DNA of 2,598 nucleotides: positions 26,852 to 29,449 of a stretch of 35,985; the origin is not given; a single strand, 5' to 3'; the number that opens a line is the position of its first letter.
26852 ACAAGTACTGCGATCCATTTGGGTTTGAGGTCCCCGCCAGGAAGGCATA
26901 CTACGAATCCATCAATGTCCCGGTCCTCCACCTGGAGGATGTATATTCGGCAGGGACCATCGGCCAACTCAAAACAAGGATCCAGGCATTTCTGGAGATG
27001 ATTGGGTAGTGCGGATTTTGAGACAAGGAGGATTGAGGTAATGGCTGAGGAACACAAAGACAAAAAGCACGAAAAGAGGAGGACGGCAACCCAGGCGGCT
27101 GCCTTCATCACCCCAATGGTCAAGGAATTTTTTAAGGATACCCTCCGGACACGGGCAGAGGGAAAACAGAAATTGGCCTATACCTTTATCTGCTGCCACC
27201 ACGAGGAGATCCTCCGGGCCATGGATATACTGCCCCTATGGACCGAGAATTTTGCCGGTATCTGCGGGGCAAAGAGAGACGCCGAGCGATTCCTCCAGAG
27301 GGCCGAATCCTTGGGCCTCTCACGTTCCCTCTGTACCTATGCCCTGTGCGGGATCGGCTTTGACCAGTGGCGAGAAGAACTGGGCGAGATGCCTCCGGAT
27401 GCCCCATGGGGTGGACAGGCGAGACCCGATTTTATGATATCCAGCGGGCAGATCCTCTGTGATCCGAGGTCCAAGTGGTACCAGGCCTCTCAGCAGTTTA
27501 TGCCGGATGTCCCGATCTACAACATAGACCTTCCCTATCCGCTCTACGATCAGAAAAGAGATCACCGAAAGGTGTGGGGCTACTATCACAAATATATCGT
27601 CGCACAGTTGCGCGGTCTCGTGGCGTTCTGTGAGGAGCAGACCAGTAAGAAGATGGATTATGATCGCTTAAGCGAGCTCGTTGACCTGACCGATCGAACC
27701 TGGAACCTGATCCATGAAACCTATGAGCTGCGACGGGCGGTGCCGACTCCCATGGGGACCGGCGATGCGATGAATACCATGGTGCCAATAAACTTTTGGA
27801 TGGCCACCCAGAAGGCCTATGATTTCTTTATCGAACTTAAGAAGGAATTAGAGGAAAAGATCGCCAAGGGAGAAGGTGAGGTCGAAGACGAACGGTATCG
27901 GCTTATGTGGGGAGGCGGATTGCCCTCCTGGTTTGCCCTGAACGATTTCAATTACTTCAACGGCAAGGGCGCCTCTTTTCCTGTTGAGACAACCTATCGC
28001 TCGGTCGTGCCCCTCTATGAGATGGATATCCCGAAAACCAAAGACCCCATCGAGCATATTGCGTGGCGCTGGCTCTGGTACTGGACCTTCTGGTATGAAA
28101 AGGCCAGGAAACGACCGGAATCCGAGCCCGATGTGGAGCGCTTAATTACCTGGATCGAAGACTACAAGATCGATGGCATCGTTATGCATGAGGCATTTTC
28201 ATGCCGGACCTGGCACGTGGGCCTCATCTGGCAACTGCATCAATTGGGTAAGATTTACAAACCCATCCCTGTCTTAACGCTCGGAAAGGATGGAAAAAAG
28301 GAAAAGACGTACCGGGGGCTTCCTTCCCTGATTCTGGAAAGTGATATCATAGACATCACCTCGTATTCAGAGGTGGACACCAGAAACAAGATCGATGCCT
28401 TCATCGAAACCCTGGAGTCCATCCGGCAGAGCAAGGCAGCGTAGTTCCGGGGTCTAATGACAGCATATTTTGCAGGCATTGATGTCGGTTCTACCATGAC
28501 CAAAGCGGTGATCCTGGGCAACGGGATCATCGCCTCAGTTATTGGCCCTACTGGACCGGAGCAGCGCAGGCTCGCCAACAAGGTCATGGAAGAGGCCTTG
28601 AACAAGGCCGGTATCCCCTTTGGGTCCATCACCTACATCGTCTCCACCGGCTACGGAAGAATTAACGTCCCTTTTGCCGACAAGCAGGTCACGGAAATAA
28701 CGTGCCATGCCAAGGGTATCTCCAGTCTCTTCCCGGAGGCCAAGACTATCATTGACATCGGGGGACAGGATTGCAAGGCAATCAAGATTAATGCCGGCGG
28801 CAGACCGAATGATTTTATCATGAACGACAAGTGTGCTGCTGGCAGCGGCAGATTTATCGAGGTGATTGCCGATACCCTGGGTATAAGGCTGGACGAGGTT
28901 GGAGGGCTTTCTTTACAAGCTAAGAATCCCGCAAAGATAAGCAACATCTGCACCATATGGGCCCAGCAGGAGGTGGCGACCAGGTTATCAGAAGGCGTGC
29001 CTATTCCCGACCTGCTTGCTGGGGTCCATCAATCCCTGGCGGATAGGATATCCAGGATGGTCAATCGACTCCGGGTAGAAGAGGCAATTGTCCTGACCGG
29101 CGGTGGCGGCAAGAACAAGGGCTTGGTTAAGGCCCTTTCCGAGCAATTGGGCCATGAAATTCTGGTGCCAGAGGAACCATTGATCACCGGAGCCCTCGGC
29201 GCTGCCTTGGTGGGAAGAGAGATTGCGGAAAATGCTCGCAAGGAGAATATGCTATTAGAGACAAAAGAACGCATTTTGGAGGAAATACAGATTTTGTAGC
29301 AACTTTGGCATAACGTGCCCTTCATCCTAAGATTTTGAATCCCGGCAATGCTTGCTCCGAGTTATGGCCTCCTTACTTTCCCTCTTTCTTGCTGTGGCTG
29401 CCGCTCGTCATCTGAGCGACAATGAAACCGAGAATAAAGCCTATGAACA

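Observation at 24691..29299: Orphan BCR/HAD-family ATP-driven radical enzyme module flanked by two different ATPases, with no cognate pathway genes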

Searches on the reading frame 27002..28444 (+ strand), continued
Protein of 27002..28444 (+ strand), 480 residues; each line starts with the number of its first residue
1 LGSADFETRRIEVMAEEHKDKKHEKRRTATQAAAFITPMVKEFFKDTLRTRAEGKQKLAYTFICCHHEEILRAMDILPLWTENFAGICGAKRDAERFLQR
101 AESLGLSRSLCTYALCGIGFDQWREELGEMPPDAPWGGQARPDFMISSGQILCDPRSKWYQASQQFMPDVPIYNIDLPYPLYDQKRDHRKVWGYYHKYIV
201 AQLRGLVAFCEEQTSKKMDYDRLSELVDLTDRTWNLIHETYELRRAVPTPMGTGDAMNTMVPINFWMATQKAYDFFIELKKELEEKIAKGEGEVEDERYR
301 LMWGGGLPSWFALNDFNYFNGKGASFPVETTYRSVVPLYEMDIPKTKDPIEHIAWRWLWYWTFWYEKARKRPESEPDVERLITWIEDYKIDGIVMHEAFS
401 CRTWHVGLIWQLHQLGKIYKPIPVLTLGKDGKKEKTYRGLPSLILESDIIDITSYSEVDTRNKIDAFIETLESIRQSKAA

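Call 84: search_solved_structures(query=A4, max_evalue=0.001, show_alignments=3)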
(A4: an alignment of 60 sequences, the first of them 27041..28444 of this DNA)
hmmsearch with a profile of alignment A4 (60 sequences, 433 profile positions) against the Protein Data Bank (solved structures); distinct sequences matched with E-value up to 0.001: 8.
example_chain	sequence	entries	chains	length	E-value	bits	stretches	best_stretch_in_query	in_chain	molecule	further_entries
3o3m_A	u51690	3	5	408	3.5e-84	286.4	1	20-430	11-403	alpha subunit 2-hydroxyisocaproyl-CoA dehydratase | alpha-subunit 2-hydroxyisocaproyl-CoA dehydratase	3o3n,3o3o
8s02_A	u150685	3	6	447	2.3e-75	257.3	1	6-430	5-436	BzdO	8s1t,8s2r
9g87_A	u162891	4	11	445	5.2e-71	243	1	21-431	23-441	3-methylbenzoyl-CoA reductase beta subunit MbdO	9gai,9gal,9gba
7yyl_C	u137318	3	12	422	1.5e-31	113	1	127-424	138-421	Dehydratase family protein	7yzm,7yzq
6eno_A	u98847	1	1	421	2.9e-31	112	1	127-424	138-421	Dehydratase family protein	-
8s02_B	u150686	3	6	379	2.4e-19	72.7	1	147-427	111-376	BzdN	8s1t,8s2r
3o3m_B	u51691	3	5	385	5.3e-12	48.5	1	294-425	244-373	beta subunit 2-hydroxyacyl-CoA dehydratase | beta-subunit 2-hydroxyacyl-CoA dehydratase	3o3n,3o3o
9g87_B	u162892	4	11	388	3.5e-09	39.3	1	134-243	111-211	3-methylbenzoyl-CoA reductase gamma subunit MbdN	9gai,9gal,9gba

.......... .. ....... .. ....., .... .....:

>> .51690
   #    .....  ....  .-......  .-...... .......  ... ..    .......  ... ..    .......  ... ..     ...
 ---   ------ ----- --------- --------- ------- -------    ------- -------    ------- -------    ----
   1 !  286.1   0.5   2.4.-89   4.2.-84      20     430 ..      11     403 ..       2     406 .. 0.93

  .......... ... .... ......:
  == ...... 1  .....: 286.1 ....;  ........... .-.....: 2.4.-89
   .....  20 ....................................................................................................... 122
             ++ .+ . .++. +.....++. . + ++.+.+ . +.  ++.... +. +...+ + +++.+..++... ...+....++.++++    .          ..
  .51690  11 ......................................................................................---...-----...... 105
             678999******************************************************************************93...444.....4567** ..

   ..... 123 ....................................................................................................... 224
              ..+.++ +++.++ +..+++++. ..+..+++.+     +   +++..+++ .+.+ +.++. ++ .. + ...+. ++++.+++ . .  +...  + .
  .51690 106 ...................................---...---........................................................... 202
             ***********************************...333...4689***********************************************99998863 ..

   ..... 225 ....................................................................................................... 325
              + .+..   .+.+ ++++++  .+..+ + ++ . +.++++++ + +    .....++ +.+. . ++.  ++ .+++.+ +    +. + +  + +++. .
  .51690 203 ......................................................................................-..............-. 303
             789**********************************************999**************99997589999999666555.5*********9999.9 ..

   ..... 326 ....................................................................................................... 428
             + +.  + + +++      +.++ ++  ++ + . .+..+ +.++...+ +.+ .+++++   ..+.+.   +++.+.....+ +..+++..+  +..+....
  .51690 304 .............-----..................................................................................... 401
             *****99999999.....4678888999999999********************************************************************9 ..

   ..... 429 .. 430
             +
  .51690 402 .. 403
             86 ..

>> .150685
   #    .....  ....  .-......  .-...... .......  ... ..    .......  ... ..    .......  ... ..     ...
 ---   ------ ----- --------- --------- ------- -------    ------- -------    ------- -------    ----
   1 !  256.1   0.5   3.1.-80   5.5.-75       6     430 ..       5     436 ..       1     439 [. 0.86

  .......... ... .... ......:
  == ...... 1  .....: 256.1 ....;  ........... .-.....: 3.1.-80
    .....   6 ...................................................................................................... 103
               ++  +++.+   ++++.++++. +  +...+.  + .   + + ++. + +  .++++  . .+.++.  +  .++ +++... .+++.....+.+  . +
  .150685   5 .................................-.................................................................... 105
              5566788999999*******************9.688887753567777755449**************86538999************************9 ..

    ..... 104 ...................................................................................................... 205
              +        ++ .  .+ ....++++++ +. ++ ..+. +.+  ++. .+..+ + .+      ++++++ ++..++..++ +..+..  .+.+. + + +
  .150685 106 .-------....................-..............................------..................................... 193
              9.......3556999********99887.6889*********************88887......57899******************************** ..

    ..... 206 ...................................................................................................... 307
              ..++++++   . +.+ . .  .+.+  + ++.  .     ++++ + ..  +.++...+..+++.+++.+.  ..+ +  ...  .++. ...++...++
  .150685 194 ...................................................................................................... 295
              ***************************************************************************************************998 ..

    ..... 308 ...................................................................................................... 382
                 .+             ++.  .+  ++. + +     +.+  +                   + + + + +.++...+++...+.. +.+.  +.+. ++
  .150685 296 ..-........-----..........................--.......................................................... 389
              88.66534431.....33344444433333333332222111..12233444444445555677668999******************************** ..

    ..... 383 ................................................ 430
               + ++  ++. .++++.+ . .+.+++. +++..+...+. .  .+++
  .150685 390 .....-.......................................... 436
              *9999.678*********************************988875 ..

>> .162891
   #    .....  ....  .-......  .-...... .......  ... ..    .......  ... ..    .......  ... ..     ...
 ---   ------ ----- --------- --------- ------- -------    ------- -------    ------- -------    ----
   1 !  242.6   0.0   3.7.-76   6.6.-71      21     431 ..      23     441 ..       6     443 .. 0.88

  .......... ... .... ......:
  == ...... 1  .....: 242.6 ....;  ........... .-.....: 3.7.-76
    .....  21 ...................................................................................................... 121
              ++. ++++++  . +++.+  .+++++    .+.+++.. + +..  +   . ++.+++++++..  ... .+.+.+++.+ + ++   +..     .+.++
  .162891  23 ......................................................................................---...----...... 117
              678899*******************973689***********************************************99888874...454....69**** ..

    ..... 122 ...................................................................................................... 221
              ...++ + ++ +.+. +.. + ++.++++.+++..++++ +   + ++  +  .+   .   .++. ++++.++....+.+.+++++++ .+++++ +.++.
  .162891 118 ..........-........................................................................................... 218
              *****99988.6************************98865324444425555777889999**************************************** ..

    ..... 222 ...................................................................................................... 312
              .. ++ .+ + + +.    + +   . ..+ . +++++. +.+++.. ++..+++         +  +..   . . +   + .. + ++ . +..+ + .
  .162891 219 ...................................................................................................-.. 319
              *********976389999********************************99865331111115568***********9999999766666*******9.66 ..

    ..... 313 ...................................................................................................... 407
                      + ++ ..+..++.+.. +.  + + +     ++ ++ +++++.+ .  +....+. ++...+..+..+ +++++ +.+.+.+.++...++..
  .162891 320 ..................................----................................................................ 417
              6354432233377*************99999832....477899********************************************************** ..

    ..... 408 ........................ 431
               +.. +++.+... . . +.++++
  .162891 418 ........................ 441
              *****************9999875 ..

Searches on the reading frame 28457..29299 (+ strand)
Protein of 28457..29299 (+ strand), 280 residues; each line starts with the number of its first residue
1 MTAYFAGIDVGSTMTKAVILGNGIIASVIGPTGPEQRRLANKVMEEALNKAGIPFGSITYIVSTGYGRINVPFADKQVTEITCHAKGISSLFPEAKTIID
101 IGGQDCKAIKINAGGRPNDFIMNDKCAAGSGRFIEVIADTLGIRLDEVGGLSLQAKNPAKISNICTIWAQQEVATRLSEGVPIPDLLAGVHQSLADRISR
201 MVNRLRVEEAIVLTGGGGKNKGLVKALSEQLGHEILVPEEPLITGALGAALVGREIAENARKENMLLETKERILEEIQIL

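Call 4: search_protein_families(library=pfam, proteins=[window:28457-29299:+])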
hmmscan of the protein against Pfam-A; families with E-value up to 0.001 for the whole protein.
window:28457-29299:+ (280 aa): 4 families
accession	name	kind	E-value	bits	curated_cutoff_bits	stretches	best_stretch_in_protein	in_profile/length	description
PF01869.26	BcrAD_BadFG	-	2.6e-60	204.7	31.5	1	7-253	2-271/271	BadF/BadG/BcrA/BcrD ATPase family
PF02782.22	FGGY_C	-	0.00014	22.1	27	1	186-253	123-194/198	FGGY family of carbohydrate kinases, C-terminal domain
PF22521.2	HypF_C_2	-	0.00018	21.8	27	1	169-234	152-220/241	Carbamoyltransferase, Kae1-like Domain, second subdomain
PF06723.19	MreB_Mbl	-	0.00018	20.9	27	1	207-257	273-323/327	MreB/Mbl protein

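Call 5: search_protein_families(library=ncbifam, proteins=[window:28457-29299:+], max_evalue=0.00001)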
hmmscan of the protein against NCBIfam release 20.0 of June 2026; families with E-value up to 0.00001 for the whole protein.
window:28457-29299:+ (280 aa): 5 families
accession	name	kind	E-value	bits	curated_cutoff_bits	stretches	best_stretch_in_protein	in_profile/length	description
TIGR00241.1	CoA_E_activ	domain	3.6e-81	272.3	125.4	1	6-252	3-248/248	acyl-CoA dehydratase activase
TIGR03192.1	benz_CoA_bzdQ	equivalog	9.2e-54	182.9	380.2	1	6-255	35-288/293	benzoyl-CoA reductase, bzd-type, subunit Q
TIGR02259.1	benz_CoA_red_A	equivalog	1.5e-44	152.5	578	1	58-250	230-429/432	benzoyl-CoA reductase subunit A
TIGR02261.1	benz_CoA_red_D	equivalog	2.2e-41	141.8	312.85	1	6-253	4-262/262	benzoyl-CoA reductase subunit D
TIGR03286.1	methan_mark_15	hypoth_equivalog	2.6e-41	141.9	455.75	1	6-253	147-401/404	methanogenesis marker 15 protein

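Call 34: search_solved_structures(query=window:28457-29299:+, max_evalue=0.00001, show_alignments=2)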
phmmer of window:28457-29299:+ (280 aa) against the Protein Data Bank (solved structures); distinct sequences matched with E-value up to 0.00001: 5.
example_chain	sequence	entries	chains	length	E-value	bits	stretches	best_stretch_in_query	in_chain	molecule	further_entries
4eht_A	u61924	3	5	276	5.5e-71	242.7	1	4-263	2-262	Activator of 2-hydroxyisocaproyl-CoA dehydratase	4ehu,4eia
9gai_D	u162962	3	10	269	1.6e-67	231.4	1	4-254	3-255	3-methylbenzoyl-CoA reductase alpha subunit MbdQ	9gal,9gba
1hux_A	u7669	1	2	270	2.3e-53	185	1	1-255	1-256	ACTIVATOR OF (R)-2-HYDROXYGLUTARYL-COA DEHYDRATASE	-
9gai_C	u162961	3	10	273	9.6e-48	166.5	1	3-254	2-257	3-methylbenzoyl-CoA reductase delta subunit MbdP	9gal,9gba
7yyl_E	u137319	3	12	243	2.2e-47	165.4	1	5-255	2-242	Putative CoA-substrate-specific enzyme activase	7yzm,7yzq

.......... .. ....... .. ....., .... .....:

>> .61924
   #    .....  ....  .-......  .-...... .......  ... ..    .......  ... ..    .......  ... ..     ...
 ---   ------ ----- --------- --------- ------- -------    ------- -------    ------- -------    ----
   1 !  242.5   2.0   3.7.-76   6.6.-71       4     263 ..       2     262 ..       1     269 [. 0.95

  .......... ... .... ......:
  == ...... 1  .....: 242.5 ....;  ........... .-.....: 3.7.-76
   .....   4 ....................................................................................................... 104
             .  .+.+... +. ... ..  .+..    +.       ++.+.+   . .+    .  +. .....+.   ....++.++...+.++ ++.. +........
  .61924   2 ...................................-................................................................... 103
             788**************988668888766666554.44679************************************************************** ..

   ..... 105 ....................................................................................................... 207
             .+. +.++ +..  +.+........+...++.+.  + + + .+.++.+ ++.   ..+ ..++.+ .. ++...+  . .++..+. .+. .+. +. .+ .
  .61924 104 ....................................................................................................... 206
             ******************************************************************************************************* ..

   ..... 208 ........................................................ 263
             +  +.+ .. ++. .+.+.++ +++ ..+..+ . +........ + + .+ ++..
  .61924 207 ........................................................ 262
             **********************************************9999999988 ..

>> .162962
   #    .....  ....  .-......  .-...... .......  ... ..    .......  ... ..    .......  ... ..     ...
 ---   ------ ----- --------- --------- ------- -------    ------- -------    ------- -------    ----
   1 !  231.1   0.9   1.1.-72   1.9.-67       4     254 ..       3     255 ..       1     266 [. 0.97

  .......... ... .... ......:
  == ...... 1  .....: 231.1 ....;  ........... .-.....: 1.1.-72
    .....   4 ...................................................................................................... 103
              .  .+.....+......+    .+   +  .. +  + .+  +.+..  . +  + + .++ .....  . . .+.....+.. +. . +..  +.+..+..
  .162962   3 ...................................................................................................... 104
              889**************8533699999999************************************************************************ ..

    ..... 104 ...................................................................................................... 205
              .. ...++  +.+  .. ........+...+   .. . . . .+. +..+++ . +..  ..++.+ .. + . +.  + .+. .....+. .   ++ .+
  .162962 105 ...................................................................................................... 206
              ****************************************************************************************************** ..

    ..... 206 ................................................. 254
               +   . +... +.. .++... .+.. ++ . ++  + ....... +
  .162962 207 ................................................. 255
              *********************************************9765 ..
